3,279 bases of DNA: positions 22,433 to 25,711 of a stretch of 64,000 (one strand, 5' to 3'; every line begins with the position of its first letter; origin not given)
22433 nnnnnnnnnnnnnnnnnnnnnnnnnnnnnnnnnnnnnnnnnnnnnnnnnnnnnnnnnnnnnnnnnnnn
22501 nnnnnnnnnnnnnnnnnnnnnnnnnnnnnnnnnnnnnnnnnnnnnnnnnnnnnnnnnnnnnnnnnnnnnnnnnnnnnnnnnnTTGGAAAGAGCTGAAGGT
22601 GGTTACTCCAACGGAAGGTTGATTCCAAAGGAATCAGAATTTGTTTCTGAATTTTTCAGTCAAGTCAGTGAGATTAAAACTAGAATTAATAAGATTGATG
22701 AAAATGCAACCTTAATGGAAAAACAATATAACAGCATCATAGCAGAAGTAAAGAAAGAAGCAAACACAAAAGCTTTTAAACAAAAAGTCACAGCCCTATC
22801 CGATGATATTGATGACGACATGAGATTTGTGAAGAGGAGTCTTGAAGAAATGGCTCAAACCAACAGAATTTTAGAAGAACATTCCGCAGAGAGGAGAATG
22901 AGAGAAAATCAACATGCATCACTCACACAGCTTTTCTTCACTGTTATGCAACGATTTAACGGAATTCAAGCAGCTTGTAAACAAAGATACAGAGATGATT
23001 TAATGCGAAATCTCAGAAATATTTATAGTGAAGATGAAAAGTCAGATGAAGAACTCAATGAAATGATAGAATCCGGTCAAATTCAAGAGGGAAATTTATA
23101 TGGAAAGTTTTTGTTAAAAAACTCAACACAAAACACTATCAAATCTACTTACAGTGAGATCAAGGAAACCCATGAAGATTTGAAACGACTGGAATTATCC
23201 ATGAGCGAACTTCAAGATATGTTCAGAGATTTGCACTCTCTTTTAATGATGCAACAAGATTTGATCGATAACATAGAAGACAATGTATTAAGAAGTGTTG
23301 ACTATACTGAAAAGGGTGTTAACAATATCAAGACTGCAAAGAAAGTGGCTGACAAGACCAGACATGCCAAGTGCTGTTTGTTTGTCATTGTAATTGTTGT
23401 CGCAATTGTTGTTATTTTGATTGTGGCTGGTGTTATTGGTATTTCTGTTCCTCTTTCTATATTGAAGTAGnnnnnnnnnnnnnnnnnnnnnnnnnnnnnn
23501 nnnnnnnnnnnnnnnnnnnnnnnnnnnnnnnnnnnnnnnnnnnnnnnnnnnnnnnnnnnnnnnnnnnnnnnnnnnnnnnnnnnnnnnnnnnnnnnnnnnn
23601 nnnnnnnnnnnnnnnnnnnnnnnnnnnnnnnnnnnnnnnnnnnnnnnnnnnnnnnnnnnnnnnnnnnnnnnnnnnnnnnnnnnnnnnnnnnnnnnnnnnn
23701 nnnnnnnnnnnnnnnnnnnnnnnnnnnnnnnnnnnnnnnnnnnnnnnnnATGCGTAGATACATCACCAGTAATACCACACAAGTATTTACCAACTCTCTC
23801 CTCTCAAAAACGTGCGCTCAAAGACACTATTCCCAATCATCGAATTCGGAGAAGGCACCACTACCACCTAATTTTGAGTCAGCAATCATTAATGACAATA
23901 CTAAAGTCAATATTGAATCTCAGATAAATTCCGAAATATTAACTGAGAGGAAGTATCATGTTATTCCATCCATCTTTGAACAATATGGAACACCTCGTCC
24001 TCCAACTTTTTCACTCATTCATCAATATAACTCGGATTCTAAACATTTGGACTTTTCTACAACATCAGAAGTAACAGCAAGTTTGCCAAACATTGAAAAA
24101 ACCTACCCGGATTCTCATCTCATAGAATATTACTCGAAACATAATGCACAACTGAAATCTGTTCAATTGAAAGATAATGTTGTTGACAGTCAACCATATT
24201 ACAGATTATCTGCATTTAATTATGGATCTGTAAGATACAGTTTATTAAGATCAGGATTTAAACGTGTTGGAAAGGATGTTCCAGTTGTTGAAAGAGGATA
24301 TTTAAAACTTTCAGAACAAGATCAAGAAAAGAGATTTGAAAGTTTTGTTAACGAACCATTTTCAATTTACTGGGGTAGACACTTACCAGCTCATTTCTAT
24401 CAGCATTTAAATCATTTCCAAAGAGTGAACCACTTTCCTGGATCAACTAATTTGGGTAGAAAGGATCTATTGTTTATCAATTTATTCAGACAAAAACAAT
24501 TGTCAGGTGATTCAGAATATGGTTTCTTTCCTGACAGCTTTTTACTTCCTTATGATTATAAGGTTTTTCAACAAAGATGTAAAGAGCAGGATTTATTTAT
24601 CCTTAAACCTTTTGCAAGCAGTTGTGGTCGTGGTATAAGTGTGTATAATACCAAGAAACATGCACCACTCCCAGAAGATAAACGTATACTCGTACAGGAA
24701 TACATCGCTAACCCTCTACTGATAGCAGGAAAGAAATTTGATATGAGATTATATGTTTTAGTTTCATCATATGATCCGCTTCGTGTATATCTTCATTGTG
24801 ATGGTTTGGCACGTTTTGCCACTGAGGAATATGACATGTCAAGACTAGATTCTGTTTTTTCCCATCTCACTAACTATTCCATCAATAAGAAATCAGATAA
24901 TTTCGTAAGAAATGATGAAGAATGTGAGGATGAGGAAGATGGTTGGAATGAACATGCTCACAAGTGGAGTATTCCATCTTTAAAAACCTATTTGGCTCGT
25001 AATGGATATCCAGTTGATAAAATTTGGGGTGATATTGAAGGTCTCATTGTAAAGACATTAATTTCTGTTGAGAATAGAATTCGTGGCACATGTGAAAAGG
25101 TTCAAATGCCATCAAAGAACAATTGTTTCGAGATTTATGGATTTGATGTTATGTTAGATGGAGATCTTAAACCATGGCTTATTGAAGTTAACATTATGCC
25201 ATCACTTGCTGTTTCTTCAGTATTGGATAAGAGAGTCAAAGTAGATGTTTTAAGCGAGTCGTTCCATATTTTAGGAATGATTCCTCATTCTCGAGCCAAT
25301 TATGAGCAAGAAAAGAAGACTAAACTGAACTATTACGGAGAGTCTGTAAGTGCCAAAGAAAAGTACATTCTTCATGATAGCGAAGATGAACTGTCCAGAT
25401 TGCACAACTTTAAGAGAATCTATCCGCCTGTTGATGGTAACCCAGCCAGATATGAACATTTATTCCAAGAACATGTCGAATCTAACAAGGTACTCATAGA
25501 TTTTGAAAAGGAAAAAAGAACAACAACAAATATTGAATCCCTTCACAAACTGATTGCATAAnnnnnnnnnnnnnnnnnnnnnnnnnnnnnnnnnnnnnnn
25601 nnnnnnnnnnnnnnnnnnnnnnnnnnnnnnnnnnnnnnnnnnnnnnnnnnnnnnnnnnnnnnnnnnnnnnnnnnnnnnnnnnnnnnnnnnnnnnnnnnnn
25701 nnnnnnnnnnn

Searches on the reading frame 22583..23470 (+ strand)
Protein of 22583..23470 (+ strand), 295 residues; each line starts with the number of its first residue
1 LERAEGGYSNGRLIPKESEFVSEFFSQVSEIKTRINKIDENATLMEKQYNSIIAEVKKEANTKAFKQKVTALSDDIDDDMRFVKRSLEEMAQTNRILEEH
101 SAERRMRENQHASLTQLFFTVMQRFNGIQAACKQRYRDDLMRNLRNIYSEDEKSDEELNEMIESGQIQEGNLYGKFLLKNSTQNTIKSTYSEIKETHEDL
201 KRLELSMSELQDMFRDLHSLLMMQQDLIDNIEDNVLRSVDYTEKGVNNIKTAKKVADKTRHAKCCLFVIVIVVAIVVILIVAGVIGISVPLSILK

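Call 15: search_protein_families(library=pfam, proteins=[window:22583-23470:+], max_evalue=0.001)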
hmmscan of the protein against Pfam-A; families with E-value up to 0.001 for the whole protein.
window:22583-23470:+ (295 aa): 2 families
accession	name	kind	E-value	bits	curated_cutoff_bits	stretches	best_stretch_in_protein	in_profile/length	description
PF00804.31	Syntaxin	-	9.3e-20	71.4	26.7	1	20-167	3-150/157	Syntaxin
PF05739.25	SNARE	-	4.2e-10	39.9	26.8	1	227-278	2-53/53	SNARE domain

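Call 17: find_homologous_proteins(query=window:22583-23470:+, max_evalue=1e-10)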
Query window:22583-23470:+ (295 aa): 5 proteins with E <= 1e-10 among 1012 candidates.
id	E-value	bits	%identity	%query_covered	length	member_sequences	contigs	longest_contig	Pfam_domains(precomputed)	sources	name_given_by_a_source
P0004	2.6e-182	622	100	100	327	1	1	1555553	PF05739.26,PF00804.32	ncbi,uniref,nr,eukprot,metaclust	ncbi:predicted protein [Naegleria gruberi]|uniref:Predicted protein n=1 Tax=Naegleria gruberi TaxID=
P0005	5.4e-154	529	83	100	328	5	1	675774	PF05739.26,PF00804.32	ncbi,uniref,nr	ncbi:hypothetical protein C9374_003263 [Naegleria lovaniensis]|uniref:t-SNARE coiled-coil homology d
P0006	5.0e-134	464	72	99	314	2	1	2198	PF05739.26,PF00804.32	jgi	-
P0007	5.4e-98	346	59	100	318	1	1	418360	PF05739.26,PF00804.32,PF14523.13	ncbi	ncbi:hypothetical protein ABK040_013768 [Willaertia magna]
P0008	3.2e-12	65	23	89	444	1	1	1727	PF05739.26,PF00804.32,PF14523.13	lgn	-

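Call 19: find_encoding_contigs(protein=P0005, flank=10000, max_places=2)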
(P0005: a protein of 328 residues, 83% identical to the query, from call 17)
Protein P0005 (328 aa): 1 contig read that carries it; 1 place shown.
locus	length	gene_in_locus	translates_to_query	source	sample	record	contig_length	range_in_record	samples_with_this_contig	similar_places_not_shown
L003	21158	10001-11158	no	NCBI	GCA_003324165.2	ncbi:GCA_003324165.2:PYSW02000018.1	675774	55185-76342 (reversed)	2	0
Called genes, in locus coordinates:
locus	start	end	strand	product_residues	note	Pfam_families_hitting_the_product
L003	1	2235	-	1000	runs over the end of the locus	-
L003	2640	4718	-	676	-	PF04791:LMBR1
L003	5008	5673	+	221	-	PF00009:GTP_EFTU, PF00071:Ras, PF01926:MMR_HSR1, PF08477:Roc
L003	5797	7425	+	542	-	-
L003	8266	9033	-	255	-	-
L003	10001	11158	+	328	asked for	PF00804:Syntaxin, PF05739:SNARE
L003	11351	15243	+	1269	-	PF00172:Zn_clus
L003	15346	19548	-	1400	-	-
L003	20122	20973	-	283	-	PF04502:Saf4_Yju2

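Call 20: find_encoding_contigs(protein=P0007, flank=10000, max_places=2)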
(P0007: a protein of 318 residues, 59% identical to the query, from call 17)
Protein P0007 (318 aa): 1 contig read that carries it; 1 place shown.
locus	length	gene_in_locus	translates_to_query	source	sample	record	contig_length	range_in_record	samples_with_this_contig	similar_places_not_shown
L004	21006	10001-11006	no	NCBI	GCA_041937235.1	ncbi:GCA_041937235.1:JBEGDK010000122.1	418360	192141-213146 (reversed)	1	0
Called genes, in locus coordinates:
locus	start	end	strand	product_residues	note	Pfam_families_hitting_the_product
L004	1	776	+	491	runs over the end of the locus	PF03917:GSH_synth_ATP, PF03199:GSH_synthase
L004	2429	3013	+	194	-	-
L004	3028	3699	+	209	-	-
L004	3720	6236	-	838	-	PF06293:Kdo (faint)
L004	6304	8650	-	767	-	PF02770:Acyl-CoA_dh_M, PF00441:Acyl-CoA_dh_1 (weak), PF22924:ACOX_C_alpha1, PF01756:ACOX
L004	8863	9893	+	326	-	-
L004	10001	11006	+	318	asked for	PF00804:Syntaxin, PF14523:Syntaxin_2 (weak), PF05739:SNARE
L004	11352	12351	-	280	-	PF00076:RRM_1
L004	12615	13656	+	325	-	PF04502:Saf4_Yju2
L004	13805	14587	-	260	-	-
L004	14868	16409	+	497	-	PF06664:WLS-like_TM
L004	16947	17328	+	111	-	PF09725:Fra10Ac1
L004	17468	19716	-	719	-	-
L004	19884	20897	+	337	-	-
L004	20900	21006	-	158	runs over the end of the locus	-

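Call 32: find_encoding_contigs(protein=P0006, flank=10000, max_places=3)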
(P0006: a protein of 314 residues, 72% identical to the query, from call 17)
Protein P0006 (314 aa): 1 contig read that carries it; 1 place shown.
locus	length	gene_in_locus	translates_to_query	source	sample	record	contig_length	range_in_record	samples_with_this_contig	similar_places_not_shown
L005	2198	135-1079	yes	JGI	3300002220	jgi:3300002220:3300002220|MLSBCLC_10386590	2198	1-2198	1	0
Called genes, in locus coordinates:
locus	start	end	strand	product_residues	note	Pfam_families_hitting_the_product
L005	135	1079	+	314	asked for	PF00804:Syntaxin, PF05739:SNARE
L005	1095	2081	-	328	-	PF01436:NHL (faint)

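Call 46: find_encoding_contigs(protein=P0004, flank=10000, max_places=3)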
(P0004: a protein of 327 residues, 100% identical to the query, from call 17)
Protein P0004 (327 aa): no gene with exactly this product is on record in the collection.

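Call 57: search_protein_families(library=pfam, proteins=[L004:3720-6236:-, L004:16947-17328:+, L003:20122-20973:-], max_evalue=0.01)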
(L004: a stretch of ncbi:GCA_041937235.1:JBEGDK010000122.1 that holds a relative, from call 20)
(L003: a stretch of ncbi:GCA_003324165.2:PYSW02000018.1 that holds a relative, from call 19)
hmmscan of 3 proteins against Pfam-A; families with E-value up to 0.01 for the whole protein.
L004:3720-6236:- (838 aa): 2 families
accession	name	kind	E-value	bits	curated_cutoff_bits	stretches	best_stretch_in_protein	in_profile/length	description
PF06293.20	Kdo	-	1.5e-05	25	21.3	1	605-677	83-155/207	Lipopolysaccharide kinase (Kdo/WaaP) family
PF00069.31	Pkinase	-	0.009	15.9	31.7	0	608-685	66-144/263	Protein kinase domain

L004:16947-17328:+ (127 aa): 2 families
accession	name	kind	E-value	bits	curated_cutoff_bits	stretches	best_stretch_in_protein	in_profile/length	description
PF09725.14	Fra10Ac1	-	1.3e-38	132.2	27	1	6-126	1-115/118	Folate-sensitive fragile site protein Fra10Ac1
PF08998.16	Epsilon_antitox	-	0.00059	20.6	25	0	4-62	13-70/82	Bacterial epsilon antitoxin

L003:20122-20973:- (283 aa): 1 family
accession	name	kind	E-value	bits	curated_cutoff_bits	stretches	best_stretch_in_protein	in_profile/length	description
PF04502.18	Saf4_Yju2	-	9.6e-19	68.6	27.8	1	1-283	70-332/332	Saf4/Yju2 protein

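Call 58: search_solved_structures(query=L004:3720-6236:-, max_evalue=0.01)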
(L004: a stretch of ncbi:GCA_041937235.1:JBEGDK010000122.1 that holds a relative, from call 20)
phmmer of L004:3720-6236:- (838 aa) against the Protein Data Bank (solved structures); distinct sequences matched with E-value up to 0.01: 8.
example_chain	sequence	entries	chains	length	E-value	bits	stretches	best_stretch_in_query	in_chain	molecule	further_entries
4qpm_A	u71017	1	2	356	4.6e-23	85.1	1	566-797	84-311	Mitotic checkpoint serine/threonine-protein kinase BUB1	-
6f7b_A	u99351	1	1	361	4.7e-23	85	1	566-797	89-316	Mitotic checkpoint serine/threonine-protein kinase BUB1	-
9rj2_A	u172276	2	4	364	4.7e-23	85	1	566-797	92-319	Mitotic checkpoint serine/threonine-protein kinase BUB1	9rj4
4r8q_A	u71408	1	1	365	4.8e-23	85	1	566-797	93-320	Mitotic checkpoint serine/threonine-protein kinase BUB1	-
5dmz_A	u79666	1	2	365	4.8e-23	85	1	566-797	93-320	Mitotic checkpoint serine/threonine-protein kinase BUB1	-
6jkk_A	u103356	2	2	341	8.4e-15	57.8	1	568-797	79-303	Mitotic checkpoint control protein kinase BUB1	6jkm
6tlj_S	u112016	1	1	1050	1e-12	50.8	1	582-804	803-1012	Mitotic checkpoint serine/threonine-protein kinase BUB1 beta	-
5khu_Q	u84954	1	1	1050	1e-12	50.8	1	582-804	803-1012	Mitotic checkpoint serine/threonine-protein kinase BUB1 beta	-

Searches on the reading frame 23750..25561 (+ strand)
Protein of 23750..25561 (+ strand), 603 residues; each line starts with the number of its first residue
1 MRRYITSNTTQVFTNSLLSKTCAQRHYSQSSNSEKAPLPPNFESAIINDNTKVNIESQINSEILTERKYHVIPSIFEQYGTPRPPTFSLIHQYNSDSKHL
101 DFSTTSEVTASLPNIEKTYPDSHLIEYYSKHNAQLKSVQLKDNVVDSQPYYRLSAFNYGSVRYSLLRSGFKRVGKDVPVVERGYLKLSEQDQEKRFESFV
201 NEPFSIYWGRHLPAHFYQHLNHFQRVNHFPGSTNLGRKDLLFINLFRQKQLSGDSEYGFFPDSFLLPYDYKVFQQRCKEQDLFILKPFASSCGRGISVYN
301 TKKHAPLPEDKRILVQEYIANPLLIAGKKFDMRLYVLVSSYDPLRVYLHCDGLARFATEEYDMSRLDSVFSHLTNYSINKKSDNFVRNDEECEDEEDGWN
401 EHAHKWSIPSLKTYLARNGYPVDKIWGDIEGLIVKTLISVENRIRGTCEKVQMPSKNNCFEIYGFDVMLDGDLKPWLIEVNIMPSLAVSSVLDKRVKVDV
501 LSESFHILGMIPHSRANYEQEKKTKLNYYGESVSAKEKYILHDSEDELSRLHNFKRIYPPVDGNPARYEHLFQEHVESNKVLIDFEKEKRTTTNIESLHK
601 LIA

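Call 15: search_protein_families(library=pfam, proteins=[window:23750-25561:+], max_evalue=0.001)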
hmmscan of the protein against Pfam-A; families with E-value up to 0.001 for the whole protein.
window:23750-25561:+ (603 aa): 3 families
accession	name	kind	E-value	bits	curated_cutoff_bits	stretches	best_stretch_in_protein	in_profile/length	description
PF03133.20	TTL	-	7.8e-77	258.8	20.1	1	222-507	6-282/292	Tubulin-tyrosine ligase family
PF14398.11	ATPgrasp_YheCD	-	6.8e-07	29.2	26.8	1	448-493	193-236/255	YheC/D like ATP-grasp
PF14397.11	ATPgrasp_ST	-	3.1e-05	23.7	31.4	0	459-491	231-263/278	Sugar-transfer associated ATP-grasp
